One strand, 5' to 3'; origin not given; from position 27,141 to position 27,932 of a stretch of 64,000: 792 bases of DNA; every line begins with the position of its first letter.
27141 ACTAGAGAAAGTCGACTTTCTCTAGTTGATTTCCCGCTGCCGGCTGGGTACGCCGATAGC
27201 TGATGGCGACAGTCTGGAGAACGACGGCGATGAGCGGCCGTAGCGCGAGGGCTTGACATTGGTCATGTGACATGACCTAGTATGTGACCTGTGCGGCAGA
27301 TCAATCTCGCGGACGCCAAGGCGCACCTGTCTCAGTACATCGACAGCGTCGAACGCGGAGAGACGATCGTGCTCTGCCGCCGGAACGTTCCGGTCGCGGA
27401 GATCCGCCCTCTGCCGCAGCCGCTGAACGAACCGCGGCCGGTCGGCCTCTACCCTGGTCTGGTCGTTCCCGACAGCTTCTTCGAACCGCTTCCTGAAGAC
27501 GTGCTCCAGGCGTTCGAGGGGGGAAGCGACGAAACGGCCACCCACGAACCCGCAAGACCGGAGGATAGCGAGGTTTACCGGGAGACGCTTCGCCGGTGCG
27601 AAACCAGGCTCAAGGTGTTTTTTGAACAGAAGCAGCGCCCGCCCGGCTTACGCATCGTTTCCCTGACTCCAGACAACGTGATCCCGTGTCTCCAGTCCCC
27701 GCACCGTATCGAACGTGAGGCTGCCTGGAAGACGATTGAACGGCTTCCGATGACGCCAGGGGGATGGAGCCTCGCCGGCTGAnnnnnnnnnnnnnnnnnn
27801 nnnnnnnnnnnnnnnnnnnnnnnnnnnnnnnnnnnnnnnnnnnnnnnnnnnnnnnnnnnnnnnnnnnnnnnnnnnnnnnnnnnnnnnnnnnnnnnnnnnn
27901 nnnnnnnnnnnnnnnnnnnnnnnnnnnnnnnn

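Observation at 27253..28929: Phd-type antitoxin and PIN toxin separated by ~1 kb of in-phase coding DNA: candidate three-component TA module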

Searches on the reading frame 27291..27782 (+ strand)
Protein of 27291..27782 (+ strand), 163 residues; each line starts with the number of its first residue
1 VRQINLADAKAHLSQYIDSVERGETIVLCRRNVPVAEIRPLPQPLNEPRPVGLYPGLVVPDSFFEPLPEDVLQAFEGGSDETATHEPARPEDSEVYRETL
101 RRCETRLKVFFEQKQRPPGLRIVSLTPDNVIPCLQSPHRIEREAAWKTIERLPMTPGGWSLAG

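Call 3: search_protein_families(library=pfam, proteins=[window:27291-27782:+], max_evalue=1)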
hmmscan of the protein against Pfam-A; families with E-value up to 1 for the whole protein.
window:27291-27782:+ (163 aa): 1 family
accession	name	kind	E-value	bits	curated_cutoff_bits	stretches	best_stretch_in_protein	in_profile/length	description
PF02604.26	PhdYeFM_antitox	-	2.4e-08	34.1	29.8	1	1-40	1-41/74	Antitoxin Phd_YefM, type II toxin-antitoxin system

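Call 4: search_protein_families(library=ncbifam, proteins=[window:27291-27782:+], max_evalue=1)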
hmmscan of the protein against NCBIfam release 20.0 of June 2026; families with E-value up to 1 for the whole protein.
window:27291-27782:+ (163 aa): 1 family
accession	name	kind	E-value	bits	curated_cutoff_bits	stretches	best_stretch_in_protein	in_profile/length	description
TIGR01552.1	phd_fam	subfamily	2e-05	23.8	20.8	1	4-36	2-34/53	type II toxin-antitoxin system prevent-host-death family antitoxin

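Call 11: search_protein_families(library=padloc, proteins=[window:27291-27782:+], max_evalue=1)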
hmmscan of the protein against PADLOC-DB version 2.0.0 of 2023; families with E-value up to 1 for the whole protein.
window:27291-27782:+ (163 aa): 0 families

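Call 12: search_protein_families(library=phrogs, proteins=[window:27291-27782:+], max_evalue=1)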
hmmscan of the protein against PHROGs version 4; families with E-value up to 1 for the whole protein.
window:27291-27782:+ (163 aa): 1 family
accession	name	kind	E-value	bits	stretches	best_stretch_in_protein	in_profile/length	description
phrog_375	-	moron, auxiliary metabolic gene and host takeover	0.043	14.7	1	1-29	4-33/74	Phd-like antitoxin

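Call 18: find_homologous_proteins(query=window:27291-27779:+, max_evalue=0.001)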
Query window:27291-27779:+ (163 aa): 183 proteins with E <= 0.001 among 222 candidates; the best 120 are listed.
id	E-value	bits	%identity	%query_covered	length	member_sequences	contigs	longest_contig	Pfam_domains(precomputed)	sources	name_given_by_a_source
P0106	5.0e-97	340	93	100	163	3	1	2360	PF02604.27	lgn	-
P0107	1.1e-94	333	91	100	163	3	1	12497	PF02604.27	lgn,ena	-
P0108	1.2e-77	277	79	99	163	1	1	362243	PF02604.27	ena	-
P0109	9.5e-68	245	73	97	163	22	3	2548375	PF02604.27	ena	-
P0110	1.3e-66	241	72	97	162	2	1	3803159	PF02604.27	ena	-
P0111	8.4e-64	232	68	97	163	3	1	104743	PF02604.27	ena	-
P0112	6.0e-45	171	54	98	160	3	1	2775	PF02604.27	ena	-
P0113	1.1e-43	167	52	96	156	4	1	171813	-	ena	-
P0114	3.3e-43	165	53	99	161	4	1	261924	PF02604.27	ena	-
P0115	6.7e-43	164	55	94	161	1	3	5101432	PF02604.27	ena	-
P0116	8.5e-43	164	52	100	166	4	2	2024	PF02604.27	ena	-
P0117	2.2e-42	163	51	97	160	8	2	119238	PF02604.27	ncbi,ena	-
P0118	3.4e-42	162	51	96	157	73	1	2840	PF02604.27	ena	-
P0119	1.2e-41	160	52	96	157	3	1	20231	PF02604.27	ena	-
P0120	1.3e-41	160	50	96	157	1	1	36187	PF02604.27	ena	-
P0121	1.3e-41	160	56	93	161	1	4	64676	PF02604.27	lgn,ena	-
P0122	1.4e-41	160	49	98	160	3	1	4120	PF02604.27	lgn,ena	-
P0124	1.9e-41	160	51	97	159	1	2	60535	PF02604.27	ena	-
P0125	2.7e-41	159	50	98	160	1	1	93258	PF02604.27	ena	-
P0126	2.9e-41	159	50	96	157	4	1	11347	PF02604.27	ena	-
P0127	3.2e-41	159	54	99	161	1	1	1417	PF02604.27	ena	-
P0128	4.2e-41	158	50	96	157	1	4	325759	PF02604.27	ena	-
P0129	6.2e-41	158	50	96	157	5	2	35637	PF02604.27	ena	-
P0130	7.2e-41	158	64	72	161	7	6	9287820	PF02604.27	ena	-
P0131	9.3e-41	157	51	97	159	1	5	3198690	PF02604.27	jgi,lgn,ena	jgi:prevent-host-death family protein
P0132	1.5e-40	157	61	72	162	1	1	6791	PF02604.27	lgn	-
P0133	1.7e-40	157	49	98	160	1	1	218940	PF02604.27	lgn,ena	-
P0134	2.7e-40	156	51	97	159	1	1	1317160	PF02604.27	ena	-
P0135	2.7e-40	156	50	95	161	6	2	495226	PF02604.27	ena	-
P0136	3.1e-40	156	48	97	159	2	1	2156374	PF02604.27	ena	-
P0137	3.1e-40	156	53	97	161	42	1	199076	PF02604.27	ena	-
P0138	4.1e-40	155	51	97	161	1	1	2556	PF02604.27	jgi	jgi:antitoxin (DNA-binding transcriptional repressor) of toxin-antitoxin stability system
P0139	5.2e-40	155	64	72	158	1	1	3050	PF02604.27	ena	-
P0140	1.0e-39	154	58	88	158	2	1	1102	PF02604.27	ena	-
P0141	1.3e-39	154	49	96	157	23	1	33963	PF02604.27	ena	-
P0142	1.9e-39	153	51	96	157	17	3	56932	PF02604.27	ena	-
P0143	2.0e-39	153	53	98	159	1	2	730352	PF02604.27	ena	-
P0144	2.3e-39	153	59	72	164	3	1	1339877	PF02604.27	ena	-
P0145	2.4e-39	153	53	99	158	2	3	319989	PF02604.27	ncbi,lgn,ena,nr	ncbi:MAG: type II toxin-antitoxin system prevent-host-death family antitoxin [Acidobacteria bacteriu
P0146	2.5e-39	153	54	84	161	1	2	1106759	PF02604.27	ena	-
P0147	3.5e-39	152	60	83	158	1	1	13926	PF02604.27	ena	-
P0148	3.8e-39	152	52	97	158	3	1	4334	PF02604.27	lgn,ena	-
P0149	5.3e-39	152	52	93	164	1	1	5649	PF02604.27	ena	-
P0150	5.3e-39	152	52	99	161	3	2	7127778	PF02604.27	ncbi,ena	-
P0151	6.9e-39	151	50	93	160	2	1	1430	PF02604.27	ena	-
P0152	7.9e-39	151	52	100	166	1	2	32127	PF02604.27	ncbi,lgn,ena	-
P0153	8.1e-39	151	55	88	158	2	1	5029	PF02604.27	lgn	-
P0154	8.3e-39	151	53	84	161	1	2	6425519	PF02604.27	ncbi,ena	-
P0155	9.0e-39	151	48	97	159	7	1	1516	PF02604.27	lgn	-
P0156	9.8e-39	151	48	97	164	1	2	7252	PF02604.27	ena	-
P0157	1.7e-38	150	53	84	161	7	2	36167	PF02604.27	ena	-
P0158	3.3e-38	149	50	97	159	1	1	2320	PF02604.27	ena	-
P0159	4.8e-38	149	48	96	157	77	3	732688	PF02604.27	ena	-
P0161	1.0e-37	147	50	97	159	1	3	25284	PF02604.27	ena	-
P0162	1.4e-37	147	55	84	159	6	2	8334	PF02604.27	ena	-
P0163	2.0e-37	147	47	97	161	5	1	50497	PF02604.27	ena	-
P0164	2.5e-37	146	49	97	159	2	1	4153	PF02604.27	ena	-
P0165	8.1e-37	145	46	96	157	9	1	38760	PF02604.27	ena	-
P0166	8.8e-37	144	52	95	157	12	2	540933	PF02604.27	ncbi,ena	-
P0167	3.3e-36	143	52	95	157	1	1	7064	PF02604.27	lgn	-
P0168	4.8e-36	142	59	72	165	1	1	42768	PF02604.27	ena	-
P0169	5.1e-36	142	48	100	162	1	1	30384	PF02604.27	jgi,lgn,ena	-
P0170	1.0e-35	141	51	95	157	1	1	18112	PF02604.27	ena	-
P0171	1.0e-35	141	59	72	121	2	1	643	PF02604.27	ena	-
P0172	1.2e-35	141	59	72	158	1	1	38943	PF02604.27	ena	-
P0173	1.5e-35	140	49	97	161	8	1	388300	PF02604.27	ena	-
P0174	1.6e-35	140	50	97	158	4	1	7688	PF02604.27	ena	-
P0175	1.6e-35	140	52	95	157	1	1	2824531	PF02604.27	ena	-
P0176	1.7e-35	140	51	95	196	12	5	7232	PF02604.27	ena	-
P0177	2.3e-34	137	57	72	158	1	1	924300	PF02604.27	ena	-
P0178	2.9e-34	136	49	95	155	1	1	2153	PF02604.27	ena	-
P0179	4.8e-34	136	48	93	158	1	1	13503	PF02604.27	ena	-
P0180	6.4e-34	135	77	48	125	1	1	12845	PF02604.27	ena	-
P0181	2.5e-33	133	74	50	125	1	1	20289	PF02604.27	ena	-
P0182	2.5e-33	133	67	57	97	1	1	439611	PF02604.27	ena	-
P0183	3.2e-33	133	76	48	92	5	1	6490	PF02604.27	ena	-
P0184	6.7e-33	132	67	55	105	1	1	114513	PF02604.27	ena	-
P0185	1.1e-32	131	73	48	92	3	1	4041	PF02604.27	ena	-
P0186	1.1e-32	131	71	50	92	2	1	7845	PF02604.27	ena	-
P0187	1.5e-32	131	63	63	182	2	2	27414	PF02604.27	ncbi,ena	-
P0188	1.5e-32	131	75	48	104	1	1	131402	PF02604.27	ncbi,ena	-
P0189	2.3e-32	130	73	49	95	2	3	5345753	PF02604.27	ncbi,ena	-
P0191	4.6e-32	129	73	53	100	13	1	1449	PF02604.27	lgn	-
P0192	9.9e-32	128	81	44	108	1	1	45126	PF02604.27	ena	-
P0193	3.0e-31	126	50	97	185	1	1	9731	PF02604.27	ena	-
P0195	5.6e-31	126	64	63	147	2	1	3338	PF02604.27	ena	-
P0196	7.5e-31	125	71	48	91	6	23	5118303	-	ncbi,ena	-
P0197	1.2e-30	124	72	51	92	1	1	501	PF02604.27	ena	-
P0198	1.6e-30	124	63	60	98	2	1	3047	PF02604.27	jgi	-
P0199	7.7e-30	122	70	52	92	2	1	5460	PF02604.27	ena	-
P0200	1.2e-29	121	70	50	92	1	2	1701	PF02604.27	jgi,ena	jgi:prevent-host-death family protein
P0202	6.9e-28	115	67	50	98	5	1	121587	PF02604.27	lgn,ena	-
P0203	8.2e-28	115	62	55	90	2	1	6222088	PF02604.27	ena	-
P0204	2.4e-27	114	68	47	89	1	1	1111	PF02604.27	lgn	-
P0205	4.1e-27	113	65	49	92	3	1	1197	PF02604.27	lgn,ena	-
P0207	8.6e-27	112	66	50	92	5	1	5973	PF02604.27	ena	-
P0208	1.2e-26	111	60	50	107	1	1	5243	PF02604.27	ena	-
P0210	2.1e-26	111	56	64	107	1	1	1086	PF02604.27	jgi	jgi:antitoxin (DNA-binding transcriptional repressor) of toxin-antitoxin stability system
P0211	2.8e-26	110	69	46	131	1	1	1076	PF02604.27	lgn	-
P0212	9.3e-26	109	62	52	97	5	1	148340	PF02604.27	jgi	-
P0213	9.7e-26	108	66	47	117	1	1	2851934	PF02604.27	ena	-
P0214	1.1e-25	108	62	52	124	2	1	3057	PF02604.27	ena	-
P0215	1.3e-25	108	61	54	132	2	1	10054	PF02604.27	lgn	-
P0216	2.7e-25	107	63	50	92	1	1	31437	PF02604.27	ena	-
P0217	3.3e-25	107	63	48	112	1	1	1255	PF02604.27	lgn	-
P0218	8.8e-25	105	67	46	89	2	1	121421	PF02604.27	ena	-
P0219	1.0e-24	105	59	49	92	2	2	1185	PF02604.27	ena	-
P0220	1.1e-24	105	65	46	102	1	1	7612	PF02604.27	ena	-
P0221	1.1e-24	105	61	50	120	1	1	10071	PF02604.27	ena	-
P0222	1.2e-24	105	64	46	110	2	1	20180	PF02604.27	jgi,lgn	-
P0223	1.5e-24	105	63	46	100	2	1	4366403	PF02604.27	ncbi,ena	-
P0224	1.6e-24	105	65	48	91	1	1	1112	PF02604.27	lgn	-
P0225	1.6e-24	105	67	47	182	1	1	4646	PF02604.27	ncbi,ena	-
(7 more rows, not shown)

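Call 29: find_encoding_contigs(protein=P0196, flank=2500, max_places=4)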
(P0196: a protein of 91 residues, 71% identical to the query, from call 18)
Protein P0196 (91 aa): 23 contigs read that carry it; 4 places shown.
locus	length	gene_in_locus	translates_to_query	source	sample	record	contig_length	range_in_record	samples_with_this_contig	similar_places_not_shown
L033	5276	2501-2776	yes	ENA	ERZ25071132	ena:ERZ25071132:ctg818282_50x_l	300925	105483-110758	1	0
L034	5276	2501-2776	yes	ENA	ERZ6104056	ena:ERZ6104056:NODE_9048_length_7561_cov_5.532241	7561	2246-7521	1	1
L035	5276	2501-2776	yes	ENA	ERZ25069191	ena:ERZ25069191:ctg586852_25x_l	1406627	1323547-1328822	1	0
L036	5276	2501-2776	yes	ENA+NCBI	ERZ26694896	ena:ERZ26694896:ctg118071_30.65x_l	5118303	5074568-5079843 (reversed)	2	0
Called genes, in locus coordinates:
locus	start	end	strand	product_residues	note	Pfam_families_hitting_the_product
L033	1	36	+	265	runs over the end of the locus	PF04468:PSP1, PF28472:PSP1_3rd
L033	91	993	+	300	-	PF04166:PdxA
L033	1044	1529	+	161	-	PF01668:SmpB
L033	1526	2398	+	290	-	PF01370:Epimerase, PF04321:RmlD_sub_bind, PF02719:Polysacc_synt_2 (weak), PF16363:GDP_Man_Dehyd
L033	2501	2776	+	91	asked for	-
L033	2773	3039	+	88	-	PF15919:HicB_lk_antitox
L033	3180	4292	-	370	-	PF00070:Pyr_redox (faint), PF00890:FAD_binding_2 (weak), PF01266:DAO, PF03486:HI0933_like (faint), PF07992:Pyr_redox_2 (faint), PF12831:FAD_oxidored (faint), PF13450:NAD_binding_8, PF13738:Pyr_redox_3 (faint)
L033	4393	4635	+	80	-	-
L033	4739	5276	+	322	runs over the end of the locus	PF01370:Epimerase, PF04321:RmlD_sub_bind, PF16363:GDP_Man_Dehyd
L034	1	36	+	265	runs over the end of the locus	PF04468:PSP1, PF28472:PSP1_3rd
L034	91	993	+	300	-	PF04166:PdxA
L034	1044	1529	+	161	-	PF01668:SmpB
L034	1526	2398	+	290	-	PF01370:Epimerase, PF04321:RmlD_sub_bind, PF02719:Polysacc_synt_2 (weak), PF16363:GDP_Man_Dehyd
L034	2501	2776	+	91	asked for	-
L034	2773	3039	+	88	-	PF15919:HicB_lk_antitox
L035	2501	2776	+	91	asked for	-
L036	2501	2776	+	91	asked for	-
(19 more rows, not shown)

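Call 30: find_encoding_contigs(protein=P0223, flank=2500, max_places=2)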
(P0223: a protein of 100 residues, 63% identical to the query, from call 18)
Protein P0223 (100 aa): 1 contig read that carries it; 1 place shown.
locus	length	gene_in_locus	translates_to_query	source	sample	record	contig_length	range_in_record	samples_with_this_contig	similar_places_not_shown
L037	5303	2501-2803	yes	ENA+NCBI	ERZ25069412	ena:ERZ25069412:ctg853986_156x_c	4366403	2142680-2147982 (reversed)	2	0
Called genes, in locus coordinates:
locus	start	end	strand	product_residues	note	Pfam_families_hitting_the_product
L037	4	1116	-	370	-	-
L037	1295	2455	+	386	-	PF08331:QueG_DUF1730, PF00037:Fer4 (faint), PF13237:Fer4_10 (faint), PF12838:Fer4_7 (weak), PF13484:Fer4_16, PF13646:HEAT_2 (weak)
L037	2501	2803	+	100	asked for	PF02604:PhdYeFM_antitox (weak)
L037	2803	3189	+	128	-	PF01850:PIN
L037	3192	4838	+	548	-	PF07969:Amidohydro_3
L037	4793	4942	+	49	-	-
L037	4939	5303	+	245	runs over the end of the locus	-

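Call 31: find_encoding_contigs(protein=P0185, flank=2500, max_places=2)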
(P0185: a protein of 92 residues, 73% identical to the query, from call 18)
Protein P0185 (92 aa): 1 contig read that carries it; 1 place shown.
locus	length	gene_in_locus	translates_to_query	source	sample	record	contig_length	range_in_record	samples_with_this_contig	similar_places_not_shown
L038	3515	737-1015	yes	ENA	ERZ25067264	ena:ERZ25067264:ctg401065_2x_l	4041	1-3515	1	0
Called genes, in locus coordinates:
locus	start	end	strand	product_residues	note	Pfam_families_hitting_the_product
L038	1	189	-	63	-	?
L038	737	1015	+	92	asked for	PF02604:PhdYeFM_antitox (weak)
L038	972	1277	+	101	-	-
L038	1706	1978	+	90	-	-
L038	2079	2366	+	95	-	PF01850:PIN (weak)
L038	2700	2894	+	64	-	-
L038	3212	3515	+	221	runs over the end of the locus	PF07693:KAP_NTPase (weak)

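Call 43: predict_structure(alignment_id=A3)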
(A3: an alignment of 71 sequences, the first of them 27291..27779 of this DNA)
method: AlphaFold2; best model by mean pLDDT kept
length: 163 residues; sequences in the alignment: 71
mean_pLDDT: 74.4   pTM: 0.28
mean pLDDT of the five models: 74.4, 73.1, 72.5, 72.1, 71.0
residues with pLDDT >= 90: 26; 70-90: 80; 50-70: 44; < 50: 13
segments of 3 or more residues with pLDDT < 50: 83-87, 156-163
pLDDT, mean of each block of 10 residues (from residue 1): 89 90 91 91 70 61 73 67 50 74 88 74 67 81 81 53 43
secondary structure, 60 per line:
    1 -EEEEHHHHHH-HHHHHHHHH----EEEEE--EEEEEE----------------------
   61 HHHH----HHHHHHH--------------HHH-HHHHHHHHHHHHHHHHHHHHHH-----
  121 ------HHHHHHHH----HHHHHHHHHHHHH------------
elements in order: E2-5 H6-11 H13-21 E26-30 E33-38 H61-64 H69-75 H94-115 H127-134 H139-151

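Call 45: search_solved_structures(query=A3, max_evalue=1, show_alignments=2)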
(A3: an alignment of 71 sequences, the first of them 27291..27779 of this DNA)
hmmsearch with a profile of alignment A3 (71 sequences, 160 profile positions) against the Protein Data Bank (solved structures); distinct sequences matched with E-value up to 1: 7.
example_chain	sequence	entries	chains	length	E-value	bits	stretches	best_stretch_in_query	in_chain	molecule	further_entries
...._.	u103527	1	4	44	0.023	17.8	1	2-43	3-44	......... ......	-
4zlx_A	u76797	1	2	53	0.092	15.9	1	1-32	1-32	Antitoxin phd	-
3hs2_A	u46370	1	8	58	0.093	15.9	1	1-32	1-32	Prevent host death protein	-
3hry_A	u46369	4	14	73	0.14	15.3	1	1-31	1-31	Prevent host death protein | Antitoxin phd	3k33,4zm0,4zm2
2j1d_G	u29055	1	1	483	0.14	15.3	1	50-154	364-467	DISHEVELED-ASSOCIATED ACTIVATOR OF MORPHOGENESIS 1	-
3kh2_E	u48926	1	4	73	0.36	14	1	1-32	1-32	Prevent host death protein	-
31gn_A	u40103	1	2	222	0.72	13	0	78-154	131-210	Import motor subunit, mitochondrial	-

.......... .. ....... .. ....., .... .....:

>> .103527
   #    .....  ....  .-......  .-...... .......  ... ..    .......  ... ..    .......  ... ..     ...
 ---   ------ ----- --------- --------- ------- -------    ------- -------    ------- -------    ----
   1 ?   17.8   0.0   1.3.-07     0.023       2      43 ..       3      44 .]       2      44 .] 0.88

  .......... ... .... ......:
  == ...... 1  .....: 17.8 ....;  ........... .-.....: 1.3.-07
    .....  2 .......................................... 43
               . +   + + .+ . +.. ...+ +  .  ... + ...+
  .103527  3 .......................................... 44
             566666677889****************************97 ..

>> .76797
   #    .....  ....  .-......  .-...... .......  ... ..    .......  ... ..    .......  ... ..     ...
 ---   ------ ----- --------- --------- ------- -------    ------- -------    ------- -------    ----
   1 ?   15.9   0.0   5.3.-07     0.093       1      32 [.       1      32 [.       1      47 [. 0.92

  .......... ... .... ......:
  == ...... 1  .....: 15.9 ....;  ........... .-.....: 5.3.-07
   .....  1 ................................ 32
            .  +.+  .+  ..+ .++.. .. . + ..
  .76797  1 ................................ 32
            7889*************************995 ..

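Call 47: fold_search(model_id=the predicted structure, library=pdb)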
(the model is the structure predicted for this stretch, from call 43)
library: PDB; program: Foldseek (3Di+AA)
matches with E <= 10: 139; with E <= 0.001: 0
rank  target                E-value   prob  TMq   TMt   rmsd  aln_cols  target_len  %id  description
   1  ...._D                1.7e-03  1.00  0.25  0.88   1.0        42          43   36  Crystal structure of N-terminal domain of VapB46 antitoxin from Mycobacterium tuberculosis (released 2020-04-08)
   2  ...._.                3.4e-03  1.00  0.25  0.87   1.1        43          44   37  Crystal structure of N-terminal domain of VapB46 antitoxin from Mycobacterium tuberculosis (released 2020-04-08)
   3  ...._B                5.1e-03  1.00  0.25  0.90   1.7        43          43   37  Crystal structure of N-terminal domain of VapB46 antitoxin from Mycobacterium tuberculosis (released 2020-04-08)
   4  4zlx_A                1.1e-02  1.00  0.23  0.75   1.6        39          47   36  N-terminal DNA binding domain of the antitoxin Phd from phage P1 (released 2016-04-20)
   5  3hs2_C                1.3e-02  1.00  0.23  0.61   1.6        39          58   36  Crystal structure of PHD truncated to residue 57 in an orthorhombic space group (released 2010-06-23)
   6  3hs2_G                1.8e-02  1.00  0.23  0.67   1.7        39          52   36  Crystal structure of PHD truncated to residue 57 in an orthorhombic space group (released 2010-06-23)
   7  3hs2_E                2.1e-02  1.00  0.23  0.65   1.7        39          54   36  Crystal structure of PHD truncated to residue 57 in an orthorhombic space group (released 2010-06-23)
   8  3hs2_A                4.8e-02  1.00  0.23  0.63   1.7        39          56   36  Crystal structure of PHD truncated to residue 57 in an orthorhombic space group (released 2010-06-23)
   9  4zm2_B                6.3e-02  1.00  0.23  0.59   1.5        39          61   36  Antitoxin Phd from phage P1 in complex with its operator DNA inverted repeat in a monoclinic space group (released 2016-04-20)
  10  4zm0_B                6.7e-02  1.00  0.23  0.62   1.7        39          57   36  Antitoxin Phd from phage P1 in complex with its operator DNA inverted repeat (released 2016-04-20)
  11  3hs2_F                6.7e-02  1.00  0.21  0.61   1.7        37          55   35  Crystal structure of PHD truncated to residue 57 in an orthorhombic space group (released 2010-06-23)
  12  2odk_D                7.2e-02  1.00  0.24  0.71   1.0        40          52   28  Putative prevent-host-death protein from Nitrosomonas europaea (released 2007-01-23)
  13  3k33_C                7.2e-02  0.96  0.22  0.49  14.2       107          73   18  Crystal structure of the Phd-Doc complex (released 2010-08-18)
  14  3hry_A                7.7e-02  0.95  0.23  0.53  13.5        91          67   20  Crystal structure of PHD in a trigonal space group and partially disordered (released 2010-06-23)
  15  4zm2_D                8.3e-02  1.00  0.23  0.66   1.6        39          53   36  Antitoxin Phd from phage P1 in complex with its operator DNA inverted repeat in a monoclinic space group (released 2016-04-20)
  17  3kh2_E                9.5e-02  0.92  0.21  0.47  13.9       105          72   17  Crystal structure of the P1 bacteriophage Doc toxin (F68S) in complex with the Phd antitoxin (L17M/V39A). Northeast St (released 2010-08-18)
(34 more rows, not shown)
